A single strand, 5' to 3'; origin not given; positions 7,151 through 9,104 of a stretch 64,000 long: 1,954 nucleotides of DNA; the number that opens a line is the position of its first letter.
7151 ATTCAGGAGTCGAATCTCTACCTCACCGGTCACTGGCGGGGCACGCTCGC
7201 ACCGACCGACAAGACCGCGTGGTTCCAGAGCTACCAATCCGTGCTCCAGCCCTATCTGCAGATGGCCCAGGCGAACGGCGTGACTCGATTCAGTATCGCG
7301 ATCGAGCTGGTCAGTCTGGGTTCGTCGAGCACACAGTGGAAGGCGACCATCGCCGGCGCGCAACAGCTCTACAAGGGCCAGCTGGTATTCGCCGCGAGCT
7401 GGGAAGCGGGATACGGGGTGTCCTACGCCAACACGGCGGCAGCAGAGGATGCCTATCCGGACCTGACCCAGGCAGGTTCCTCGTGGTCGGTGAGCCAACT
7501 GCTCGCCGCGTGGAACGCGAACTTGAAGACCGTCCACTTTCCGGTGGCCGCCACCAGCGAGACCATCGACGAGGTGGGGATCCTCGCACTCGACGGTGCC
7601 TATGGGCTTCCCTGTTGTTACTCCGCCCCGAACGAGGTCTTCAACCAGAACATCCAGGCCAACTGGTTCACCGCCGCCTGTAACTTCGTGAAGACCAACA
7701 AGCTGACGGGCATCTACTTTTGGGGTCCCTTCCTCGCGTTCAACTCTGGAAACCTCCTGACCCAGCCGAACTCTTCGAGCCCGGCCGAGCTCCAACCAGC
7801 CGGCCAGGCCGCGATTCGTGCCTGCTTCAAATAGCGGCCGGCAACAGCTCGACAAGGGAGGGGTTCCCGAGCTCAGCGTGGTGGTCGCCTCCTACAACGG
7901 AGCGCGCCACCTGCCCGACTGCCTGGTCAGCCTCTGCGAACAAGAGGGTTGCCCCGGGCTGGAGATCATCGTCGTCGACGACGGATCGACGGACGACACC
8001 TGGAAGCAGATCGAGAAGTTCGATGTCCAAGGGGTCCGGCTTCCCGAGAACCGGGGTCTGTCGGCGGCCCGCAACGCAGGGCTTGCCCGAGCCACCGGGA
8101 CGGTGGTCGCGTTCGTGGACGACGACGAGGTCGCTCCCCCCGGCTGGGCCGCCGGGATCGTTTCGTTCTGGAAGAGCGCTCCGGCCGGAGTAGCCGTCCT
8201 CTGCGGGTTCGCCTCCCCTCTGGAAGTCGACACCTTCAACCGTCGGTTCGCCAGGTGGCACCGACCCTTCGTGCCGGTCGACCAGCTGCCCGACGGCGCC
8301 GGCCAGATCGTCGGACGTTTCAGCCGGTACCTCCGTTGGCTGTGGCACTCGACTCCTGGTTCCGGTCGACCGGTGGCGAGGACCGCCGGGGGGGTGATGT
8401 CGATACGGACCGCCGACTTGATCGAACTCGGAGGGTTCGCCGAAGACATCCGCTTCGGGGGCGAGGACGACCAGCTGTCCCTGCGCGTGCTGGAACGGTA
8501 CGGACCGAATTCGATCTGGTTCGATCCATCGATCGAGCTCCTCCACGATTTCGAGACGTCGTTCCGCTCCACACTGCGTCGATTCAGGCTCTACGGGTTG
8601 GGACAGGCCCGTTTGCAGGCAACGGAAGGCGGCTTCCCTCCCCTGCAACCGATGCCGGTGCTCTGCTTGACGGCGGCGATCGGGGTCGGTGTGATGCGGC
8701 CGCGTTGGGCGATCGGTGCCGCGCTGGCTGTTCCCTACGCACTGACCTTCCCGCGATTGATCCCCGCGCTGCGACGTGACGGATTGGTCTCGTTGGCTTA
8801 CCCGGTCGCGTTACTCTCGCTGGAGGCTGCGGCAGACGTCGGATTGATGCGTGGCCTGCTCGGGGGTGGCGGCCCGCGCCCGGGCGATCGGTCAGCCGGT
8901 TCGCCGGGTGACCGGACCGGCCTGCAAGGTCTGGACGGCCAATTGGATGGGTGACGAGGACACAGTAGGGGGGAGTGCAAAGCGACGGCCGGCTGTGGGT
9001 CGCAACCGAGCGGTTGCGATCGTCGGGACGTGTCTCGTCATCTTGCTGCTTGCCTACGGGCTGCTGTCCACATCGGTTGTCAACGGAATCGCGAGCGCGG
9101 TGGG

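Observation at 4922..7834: Secreted pentapeptide-repeat array fused to the GH-like domain, with a regular higher-order module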

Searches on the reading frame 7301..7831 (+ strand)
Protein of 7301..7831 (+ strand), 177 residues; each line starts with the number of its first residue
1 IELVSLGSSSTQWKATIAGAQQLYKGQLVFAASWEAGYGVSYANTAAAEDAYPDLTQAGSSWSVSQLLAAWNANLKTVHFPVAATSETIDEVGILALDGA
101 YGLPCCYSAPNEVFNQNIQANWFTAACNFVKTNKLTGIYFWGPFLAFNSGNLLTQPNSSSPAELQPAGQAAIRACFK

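Call 55: search_solved_structures(query=A3, max_evalue=10, show_alignments=4)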
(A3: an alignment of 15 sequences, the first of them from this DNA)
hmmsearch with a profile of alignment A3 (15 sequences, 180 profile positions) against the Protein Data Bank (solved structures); distinct sequences matched with E-value up to 10: 2.
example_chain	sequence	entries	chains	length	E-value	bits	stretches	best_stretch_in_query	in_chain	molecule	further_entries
8akp_A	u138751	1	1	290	1.2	12.3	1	25-96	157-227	catalytic domain of G7048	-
1h88_C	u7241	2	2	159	1.6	11.9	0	31-78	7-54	MYB PROTO-ONCOGENE PROTEIN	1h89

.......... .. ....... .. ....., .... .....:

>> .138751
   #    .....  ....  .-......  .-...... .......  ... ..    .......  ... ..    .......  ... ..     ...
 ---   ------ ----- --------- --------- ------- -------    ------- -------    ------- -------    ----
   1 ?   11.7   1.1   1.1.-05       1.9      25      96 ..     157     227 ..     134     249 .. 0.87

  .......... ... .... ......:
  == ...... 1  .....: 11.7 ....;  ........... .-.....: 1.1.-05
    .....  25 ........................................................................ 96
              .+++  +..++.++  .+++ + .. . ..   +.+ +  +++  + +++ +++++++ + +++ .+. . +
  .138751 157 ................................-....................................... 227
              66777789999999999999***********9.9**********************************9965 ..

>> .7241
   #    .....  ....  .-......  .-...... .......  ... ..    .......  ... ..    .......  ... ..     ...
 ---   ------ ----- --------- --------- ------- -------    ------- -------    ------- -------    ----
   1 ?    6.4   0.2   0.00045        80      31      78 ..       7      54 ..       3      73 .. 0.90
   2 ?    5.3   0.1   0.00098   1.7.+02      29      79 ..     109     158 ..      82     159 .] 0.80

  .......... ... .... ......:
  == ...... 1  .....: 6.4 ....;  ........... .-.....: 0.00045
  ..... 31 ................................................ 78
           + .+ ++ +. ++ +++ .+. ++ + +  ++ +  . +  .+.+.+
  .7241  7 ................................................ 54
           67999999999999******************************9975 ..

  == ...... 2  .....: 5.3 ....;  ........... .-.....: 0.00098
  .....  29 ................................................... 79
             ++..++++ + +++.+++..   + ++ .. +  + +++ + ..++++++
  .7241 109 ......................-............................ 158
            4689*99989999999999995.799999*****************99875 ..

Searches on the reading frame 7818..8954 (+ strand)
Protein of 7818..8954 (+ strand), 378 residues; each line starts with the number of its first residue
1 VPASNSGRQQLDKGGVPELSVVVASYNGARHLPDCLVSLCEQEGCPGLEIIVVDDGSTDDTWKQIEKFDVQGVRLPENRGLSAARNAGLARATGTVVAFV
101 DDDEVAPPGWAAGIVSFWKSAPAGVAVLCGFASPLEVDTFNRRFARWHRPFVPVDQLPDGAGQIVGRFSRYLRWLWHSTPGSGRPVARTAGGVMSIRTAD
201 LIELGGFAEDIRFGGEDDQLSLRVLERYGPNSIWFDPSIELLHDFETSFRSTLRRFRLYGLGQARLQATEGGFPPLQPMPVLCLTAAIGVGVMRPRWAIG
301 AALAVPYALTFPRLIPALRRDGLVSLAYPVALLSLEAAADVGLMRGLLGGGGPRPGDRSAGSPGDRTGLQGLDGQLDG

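Call 7: search_protein_families(library=pfam, proteins=[window:7818-8954:+], max_evalue=0.01)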
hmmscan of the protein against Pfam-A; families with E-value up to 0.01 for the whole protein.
window:7818-8954:+ (378 aa): 5 families
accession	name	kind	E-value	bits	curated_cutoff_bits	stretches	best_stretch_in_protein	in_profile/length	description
PF00535.33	Glycos_transf_2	-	1.1e-31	110.5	23.3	1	20-144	1-129/168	Glycosyl transferase family 2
PF10111.15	Glyco_tranf_2_2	-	2.4e-08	34.2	27.3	1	46-105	28-93/276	Glycosyltransferase like family 2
PF13641.12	Glyco_tranf_2_3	-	8.1e-08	33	27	1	17-132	1-125/230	Glycosyltransferase like family 2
PF02709.20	Glyco_transf_7C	-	2.5e-05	24.3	23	1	185-226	15-57/78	N-terminal domain of galactosyltransferase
PF13632.12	Glyco_trans_2_3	-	0.00018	21.9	27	1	97-309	2-196/198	Glycosyl transferase family group 2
